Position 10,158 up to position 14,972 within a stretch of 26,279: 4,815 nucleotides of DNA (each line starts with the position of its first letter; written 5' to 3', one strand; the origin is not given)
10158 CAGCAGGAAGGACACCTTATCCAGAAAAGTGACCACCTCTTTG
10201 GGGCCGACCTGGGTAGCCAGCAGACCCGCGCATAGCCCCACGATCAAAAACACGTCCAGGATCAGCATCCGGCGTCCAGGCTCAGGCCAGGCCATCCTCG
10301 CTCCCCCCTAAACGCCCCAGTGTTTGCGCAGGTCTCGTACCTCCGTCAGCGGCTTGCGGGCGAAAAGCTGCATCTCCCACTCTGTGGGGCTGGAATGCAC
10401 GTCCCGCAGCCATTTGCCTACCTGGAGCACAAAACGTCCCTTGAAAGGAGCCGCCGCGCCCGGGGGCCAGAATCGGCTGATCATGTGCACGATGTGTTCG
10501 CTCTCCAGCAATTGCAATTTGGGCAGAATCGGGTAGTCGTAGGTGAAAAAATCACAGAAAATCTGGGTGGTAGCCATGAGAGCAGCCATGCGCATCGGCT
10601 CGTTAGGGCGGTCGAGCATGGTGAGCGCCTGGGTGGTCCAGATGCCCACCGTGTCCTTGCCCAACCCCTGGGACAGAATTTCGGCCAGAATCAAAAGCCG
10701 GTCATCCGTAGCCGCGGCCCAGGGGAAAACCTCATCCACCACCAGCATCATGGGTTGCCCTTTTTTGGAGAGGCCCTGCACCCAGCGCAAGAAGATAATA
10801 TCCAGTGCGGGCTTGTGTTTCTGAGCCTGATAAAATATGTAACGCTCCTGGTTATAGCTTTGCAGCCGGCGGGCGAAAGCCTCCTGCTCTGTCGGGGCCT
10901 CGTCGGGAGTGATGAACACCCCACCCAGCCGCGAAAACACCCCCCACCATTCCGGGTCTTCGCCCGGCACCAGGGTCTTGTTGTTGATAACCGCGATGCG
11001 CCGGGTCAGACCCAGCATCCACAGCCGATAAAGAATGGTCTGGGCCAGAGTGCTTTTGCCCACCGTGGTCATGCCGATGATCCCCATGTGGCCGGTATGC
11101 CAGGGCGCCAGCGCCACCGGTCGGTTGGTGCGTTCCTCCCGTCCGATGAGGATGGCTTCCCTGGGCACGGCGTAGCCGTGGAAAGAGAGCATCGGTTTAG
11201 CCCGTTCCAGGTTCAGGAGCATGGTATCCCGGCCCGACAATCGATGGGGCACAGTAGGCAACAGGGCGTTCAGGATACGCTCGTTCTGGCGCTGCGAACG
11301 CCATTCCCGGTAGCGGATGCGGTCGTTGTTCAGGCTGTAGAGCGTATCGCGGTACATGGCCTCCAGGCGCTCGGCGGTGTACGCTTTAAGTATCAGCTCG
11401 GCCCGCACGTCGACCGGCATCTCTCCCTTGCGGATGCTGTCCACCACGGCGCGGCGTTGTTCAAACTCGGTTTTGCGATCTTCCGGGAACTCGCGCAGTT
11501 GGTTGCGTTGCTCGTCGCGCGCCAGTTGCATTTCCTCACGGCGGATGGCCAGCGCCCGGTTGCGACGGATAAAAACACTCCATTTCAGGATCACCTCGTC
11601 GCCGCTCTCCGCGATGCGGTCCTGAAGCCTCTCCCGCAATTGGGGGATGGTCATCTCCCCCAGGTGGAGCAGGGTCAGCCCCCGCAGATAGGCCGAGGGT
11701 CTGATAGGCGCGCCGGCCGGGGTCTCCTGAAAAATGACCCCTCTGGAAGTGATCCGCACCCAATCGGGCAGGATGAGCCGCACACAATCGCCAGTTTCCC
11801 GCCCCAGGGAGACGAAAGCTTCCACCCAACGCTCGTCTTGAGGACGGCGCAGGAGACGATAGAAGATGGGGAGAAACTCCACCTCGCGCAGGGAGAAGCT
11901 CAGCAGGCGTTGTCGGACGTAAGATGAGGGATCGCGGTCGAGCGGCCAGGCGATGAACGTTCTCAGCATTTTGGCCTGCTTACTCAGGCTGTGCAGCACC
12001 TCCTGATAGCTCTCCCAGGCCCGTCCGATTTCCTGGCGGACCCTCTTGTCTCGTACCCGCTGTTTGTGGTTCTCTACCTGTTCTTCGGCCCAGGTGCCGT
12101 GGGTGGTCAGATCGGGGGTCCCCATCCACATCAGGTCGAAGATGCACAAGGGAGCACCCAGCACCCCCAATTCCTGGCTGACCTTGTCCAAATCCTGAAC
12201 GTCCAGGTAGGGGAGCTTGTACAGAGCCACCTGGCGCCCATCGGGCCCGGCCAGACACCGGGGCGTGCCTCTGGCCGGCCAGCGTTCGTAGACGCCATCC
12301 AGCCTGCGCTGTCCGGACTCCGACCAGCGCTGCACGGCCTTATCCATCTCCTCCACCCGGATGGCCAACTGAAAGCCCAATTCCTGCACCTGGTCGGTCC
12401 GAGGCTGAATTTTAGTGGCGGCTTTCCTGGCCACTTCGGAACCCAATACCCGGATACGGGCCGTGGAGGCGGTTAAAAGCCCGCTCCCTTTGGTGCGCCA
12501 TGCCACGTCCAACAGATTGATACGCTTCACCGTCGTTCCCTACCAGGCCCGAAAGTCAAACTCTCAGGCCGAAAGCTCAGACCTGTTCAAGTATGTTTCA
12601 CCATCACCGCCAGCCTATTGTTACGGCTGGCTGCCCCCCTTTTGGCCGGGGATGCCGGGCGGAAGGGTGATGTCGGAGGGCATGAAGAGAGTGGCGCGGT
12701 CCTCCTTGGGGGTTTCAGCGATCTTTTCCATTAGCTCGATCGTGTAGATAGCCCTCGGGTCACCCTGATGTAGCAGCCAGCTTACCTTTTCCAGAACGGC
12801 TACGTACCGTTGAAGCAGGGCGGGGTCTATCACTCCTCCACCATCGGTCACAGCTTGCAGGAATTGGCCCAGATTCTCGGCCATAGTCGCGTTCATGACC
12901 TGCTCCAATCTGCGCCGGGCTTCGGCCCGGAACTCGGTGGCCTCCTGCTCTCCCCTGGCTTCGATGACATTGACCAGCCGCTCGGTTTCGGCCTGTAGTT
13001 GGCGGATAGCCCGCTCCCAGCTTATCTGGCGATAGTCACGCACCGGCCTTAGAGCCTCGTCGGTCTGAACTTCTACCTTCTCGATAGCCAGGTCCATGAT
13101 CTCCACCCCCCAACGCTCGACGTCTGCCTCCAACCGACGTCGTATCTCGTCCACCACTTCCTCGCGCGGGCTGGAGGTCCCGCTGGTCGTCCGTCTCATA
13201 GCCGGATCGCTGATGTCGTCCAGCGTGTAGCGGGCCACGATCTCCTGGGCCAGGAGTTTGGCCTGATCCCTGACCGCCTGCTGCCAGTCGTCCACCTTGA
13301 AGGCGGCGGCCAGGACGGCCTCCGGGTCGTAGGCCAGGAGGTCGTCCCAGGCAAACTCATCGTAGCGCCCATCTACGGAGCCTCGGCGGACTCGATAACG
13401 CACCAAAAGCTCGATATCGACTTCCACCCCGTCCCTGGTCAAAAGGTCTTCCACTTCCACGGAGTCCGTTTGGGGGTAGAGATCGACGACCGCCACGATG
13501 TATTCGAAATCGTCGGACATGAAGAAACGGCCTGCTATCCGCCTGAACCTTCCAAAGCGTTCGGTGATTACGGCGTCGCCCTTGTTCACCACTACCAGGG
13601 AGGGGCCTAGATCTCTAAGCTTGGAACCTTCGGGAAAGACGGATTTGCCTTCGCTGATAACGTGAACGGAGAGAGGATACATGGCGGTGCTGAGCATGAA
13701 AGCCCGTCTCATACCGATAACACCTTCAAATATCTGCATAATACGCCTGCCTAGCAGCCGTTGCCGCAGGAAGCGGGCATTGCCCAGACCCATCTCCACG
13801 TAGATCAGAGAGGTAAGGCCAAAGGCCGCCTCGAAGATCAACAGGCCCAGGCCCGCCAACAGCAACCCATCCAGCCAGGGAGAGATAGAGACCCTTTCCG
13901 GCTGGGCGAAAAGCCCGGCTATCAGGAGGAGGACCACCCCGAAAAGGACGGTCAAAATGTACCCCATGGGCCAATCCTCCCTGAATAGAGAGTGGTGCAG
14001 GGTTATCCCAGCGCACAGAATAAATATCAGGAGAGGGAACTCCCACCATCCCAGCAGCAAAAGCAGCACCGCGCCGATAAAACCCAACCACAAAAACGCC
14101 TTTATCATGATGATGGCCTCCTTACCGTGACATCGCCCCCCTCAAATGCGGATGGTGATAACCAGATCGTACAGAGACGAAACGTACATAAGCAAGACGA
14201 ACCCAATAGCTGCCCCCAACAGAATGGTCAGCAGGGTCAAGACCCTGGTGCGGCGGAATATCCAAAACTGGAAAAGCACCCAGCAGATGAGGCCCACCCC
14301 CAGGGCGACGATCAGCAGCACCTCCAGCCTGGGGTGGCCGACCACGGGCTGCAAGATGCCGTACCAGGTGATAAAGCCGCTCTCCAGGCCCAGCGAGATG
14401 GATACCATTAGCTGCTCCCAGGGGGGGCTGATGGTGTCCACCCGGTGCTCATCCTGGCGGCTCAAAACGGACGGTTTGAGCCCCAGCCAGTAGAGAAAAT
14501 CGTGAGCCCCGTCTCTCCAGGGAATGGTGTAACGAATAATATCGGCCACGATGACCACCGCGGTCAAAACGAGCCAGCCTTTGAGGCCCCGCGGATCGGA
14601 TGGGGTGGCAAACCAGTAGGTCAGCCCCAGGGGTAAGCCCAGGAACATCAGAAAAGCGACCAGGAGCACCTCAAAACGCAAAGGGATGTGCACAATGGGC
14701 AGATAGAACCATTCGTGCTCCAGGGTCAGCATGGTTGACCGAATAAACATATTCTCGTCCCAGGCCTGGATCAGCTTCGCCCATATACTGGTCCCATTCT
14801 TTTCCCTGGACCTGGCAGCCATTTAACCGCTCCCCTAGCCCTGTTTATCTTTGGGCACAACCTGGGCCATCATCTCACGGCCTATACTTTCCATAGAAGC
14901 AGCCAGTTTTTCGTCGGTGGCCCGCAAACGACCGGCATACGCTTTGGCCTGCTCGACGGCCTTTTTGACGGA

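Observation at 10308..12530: ATPase with divergent Walker A (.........) and an unassignable 450-aa N-terminal region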

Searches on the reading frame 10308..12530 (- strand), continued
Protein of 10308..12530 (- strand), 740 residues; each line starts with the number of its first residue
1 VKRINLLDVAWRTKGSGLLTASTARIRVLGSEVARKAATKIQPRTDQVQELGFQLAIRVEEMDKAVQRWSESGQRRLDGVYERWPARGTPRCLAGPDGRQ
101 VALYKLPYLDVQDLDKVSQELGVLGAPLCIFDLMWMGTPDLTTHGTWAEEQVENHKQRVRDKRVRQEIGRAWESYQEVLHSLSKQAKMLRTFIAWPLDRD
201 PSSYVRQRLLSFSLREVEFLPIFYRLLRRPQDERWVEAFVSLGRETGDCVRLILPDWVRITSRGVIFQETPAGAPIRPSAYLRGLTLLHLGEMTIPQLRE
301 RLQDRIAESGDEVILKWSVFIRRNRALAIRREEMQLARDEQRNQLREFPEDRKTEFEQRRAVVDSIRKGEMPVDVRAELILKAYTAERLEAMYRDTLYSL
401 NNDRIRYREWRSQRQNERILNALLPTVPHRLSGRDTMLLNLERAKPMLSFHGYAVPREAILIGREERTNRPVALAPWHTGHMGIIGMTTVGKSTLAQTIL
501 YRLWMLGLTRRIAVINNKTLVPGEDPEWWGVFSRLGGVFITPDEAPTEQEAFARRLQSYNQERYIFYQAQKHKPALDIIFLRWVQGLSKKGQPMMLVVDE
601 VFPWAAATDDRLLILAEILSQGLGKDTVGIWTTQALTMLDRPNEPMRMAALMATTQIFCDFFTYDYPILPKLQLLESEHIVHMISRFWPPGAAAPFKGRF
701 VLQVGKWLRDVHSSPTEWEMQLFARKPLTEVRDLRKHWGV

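Call 67: fold_search(model_id=the predicted structure, library=pdb)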
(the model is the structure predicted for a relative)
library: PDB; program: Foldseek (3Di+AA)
matches with E <= 10: 1261; with E <= 0.001: 25
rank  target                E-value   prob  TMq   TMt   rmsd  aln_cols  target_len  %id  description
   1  8rtb_A                1.0e-11  1.00  0.32  0.32  13.4       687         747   11  Extended inner membrane complex (IMC) protomer structure (TrwM/VirB3-TrwK/VirB4-TrwI/VirB6-TrwG/VirB8-TrwE/VirB10) fro (released 2024-06-19)
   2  8rtd_O                4.9e-11  1.00  0.32  0.31  13.2       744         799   11  Stalk-Arches-IMC structure from the fully-assembled R388 type IV secretion system determined by cryo-EM. (released 2024-06-19)
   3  7o41_A                7.2e-11  1.00  0.32  0.32  17.4       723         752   11  Hexameric composite model of the Inner Membrane Complex (IMC) with the Arches from the fully-assembled R388 type IV se (released 2022-06-22)
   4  8rtd_T                1.2e-10  1.00  0.33  0.31  13.2       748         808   10  Stalk-Arches-IMC structure from the fully-assembled R388 type IV secretion system determined by cryo-EM. (released 2024-06-19)
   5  7o41_B                2.2e-10  1.00  0.34  0.36  15.7       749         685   11  Hexameric composite model of the Inner Membrane Complex (IMC) with the Arches from the fully-assembled R388 type IV se (released 2022-06-22)
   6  8rtb_B                2.9e-10  1.00  0.31  0.33  12.1       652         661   11  Extended inner membrane complex (IMC) protomer structure (TrwM/VirB3-TrwK/VirB4-TrwI/VirB6-TrwG/VirB8-TrwE/VirB10) fro (released 2024-06-19)
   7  7o42_A                3.0e-10  1.00  0.31  0.26  16.1       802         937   11  TrwK/VirB4unbound trimer of dimers complex (with Hcp1) from the R388 type IV secretion system determined by cryo-EM. (released 2022-06-22)
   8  8rtd_g                1.1e-09  1.00  0.32  0.32  15.4       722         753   10  Stalk-Arches-IMC structure from the fully-assembled R388 type IV secretion system determined by cryo-EM. (released 2024-06-19)
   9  8rtd_P                2.7e-09  1.00  0.31  0.31  12.6       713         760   10  Stalk-Arches-IMC structure from the fully-assembled R388 type IV secretion system determined by cryo-EM. (released 2024-06-19)
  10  8rtd_V                9.5e-09  1.00  0.29  0.30  14.0       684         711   11  Stalk-Arches-IMC structure from the fully-assembled R388 type IV secretion system determined by cryo-EM. (released 2024-06-19)
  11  7o43_B                2.9e-08  1.00  0.30  0.29  15.6       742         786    9  TrwK/VirB4unbound dimer complex from R388 type IV secretion system determined by cryo-EM. (released 2022-06-22)
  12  7o42_E                9.3e-08  1.00  0.31  0.26  17.0       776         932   12  TrwK/VirB4unbound trimer of dimers complex (with Hcp1) from the R388 type IV secretion system determined by cryo-EM. (released 2022-06-22)
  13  8rtd_h                1.3e-06  1.00  0.25  0.37  14.3       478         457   12  Stalk-Arches-IMC structure from the fully-assembled R388 type IV secretion system determined by cryo-EM. (released 2024-06-19)
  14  4nh0_A                1.4e-05  1.00  0.18  0.16  14.5       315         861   17  Cytoplasmic domain of the Thermomonospora curvata Type VII Secretion ATPase EccC (released 2015-02-11)
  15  5fv0_A                2.3e-05  1.00  0.16  0.22  13.7       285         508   14  The cytoplasmic domain of EssC (released 2016-03-02)
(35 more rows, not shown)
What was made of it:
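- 10308..12530 (-): VirB4-like ATPase, 740 aa (P0001). Foldseek top 13 hits are TrwK/VirB4, E 1e-11 to 1e-6 (call 67).
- On VirB4 (T4SS signature ATPase): The Foldseek alignments to TrwK span 650-800 columns (call 67).
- Closest known: EssC/EccC. Same: Foldseek E ~1e-5 (call 67).
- EccC/EssC follow at 1e-5 (call 67). Foldseek separates VirB4 from all other members by six orders of magnitude (call 67).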

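Call 68: find_encoding_contigs(protein=P0001, flank=10000, max_places=2)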
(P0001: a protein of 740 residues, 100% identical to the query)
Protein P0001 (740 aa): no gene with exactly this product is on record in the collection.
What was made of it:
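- Tried and rejected: A look-up of P0001's contig failed (call 68).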

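Call 70: find_encoding_contigs(protein=P0012, flank=10000, max_places=2)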
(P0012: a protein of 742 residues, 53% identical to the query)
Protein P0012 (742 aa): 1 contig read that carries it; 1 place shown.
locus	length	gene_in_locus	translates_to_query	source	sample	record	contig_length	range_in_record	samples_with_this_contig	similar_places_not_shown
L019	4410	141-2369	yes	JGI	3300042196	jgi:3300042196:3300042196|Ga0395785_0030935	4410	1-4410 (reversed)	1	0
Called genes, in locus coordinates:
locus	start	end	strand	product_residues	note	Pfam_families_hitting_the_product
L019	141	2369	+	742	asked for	-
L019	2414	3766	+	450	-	PF01551:Peptidase_M23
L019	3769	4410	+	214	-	?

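Call 113: search_protein_families(library=pfam, proteins=[L007:5319-6581:+, L007:7305-7619:+, L007:7644-9218:+, L007:9230-9949:+, L007:13808-14641:+, L007:15280-16698:-, L004:1616-2338:+], max_evalue=1)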
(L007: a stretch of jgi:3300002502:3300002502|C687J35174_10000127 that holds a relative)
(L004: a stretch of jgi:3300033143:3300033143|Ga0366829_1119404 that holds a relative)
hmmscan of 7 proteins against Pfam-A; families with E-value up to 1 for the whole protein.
L007:5319-6581:+ (420 aa): 0 families

L007:7305-7619:+ (104 aa): 1 family
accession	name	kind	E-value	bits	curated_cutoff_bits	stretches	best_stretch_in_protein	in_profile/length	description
PF05278.17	PEARLI-4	-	0.2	11.7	29.9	1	39-66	71-98/234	Arabidopsis phospholipase-like protein (PEARLI 4)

L007:7644-9218:+ (524 aa): 0 families

L007:9230-9949:+ (239 aa): 1 family
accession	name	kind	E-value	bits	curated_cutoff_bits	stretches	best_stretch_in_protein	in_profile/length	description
PF02936.19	COX4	-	0.086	13.3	26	0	122-171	69-116/138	Cytochrome c oxidase subunit IV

L007:13808-14641:+ (277 aa): 0 families

L007:15280-16698:- (472 aa): 0 families

L004:1616-2338:+ (240 aa): 1 family
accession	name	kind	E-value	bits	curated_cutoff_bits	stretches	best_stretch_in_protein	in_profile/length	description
PF21827.1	New_glue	-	0.39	10.9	31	1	1-69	1-57/94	New glue protein family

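Call 117: search_protein_families(library=ncbifam, alignment_id=A7, max_evalue=10)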
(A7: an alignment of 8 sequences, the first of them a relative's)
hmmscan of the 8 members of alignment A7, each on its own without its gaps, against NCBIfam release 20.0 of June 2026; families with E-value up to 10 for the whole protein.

A. member 1, P0001 (740 aa): 1 family
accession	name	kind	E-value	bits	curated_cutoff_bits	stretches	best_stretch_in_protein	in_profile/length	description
TIGR03925.1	T7SS_EccC_b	equivalog_domain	0.0031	15.8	346.55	1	455-503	337-385/564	type VII secretion protein EccCb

B. families by the number of members that match (of 8 scanned): 6 families
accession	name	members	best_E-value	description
NF045971.1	conju_CD1110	3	0.15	VirB4-like conjugal transfer ATPase, CD1110 family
TIGR03925.1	T7SS_EccC_b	2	0.0026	type VII secretion protein EccCb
NF002877.0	PRK03317.1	2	0.078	histidinol-phosphate transaminase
NF045975.1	VirB4_plasma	2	0.1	Mbov_0397 family ICE element conjugal transfer ATPase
NF010171.0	PRK13652.1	1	0.16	cobalt transporter ATP-binding subunit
TIGR02524.1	dot_icm_DotB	1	0.16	Dot/Icm type IV secretion system ATPase DotB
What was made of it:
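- NCBIfam faint hits are led by conju_CD1110 (VirB4-like), matched by 3 of 8 members (call 117).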

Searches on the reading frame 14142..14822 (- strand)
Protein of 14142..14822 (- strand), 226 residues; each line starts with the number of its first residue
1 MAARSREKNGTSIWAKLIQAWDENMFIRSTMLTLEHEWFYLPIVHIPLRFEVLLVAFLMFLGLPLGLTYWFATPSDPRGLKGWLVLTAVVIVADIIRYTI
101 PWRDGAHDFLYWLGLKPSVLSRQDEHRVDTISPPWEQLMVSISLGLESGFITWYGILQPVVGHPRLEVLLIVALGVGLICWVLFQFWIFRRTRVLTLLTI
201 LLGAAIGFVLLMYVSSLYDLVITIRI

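Call 7: search_protein_families(library=pfam, proteins=[window:14142-14822:-], max_evalue=0.01)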
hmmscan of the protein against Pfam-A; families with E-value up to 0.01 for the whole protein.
window:14142-14822:- (226 aa): 0 families

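Call 12: search_protein_families(library=padloc, proteins=[window:14142-14822:-], max_evalue=0.1)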
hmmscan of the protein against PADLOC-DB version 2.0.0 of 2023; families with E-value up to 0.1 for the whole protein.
window:14142-14822:- (226 aa): 1 family
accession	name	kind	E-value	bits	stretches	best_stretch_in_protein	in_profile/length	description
PDLC00730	Effector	-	0.01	13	1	135-200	174-240/299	TIR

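Call 13: search_protein_families(library=phrogs, proteins=[window:14142-14822:-], max_evalue=0.1)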
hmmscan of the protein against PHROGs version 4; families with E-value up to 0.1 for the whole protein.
window:14142-14822:- (226 aa): 0 families

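Call 113: search_protein_families(library=pfam, proteins=[window:14142-14822:-], max_evalue=1)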
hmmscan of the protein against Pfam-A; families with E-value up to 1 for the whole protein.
window:14142-14822:- (226 aa): 1 family
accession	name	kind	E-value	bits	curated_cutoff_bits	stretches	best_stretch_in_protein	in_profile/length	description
PF19885.4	DUF6358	-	0.3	11.8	28.4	1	167-213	4-47/61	Family of unknown function (DUF6358)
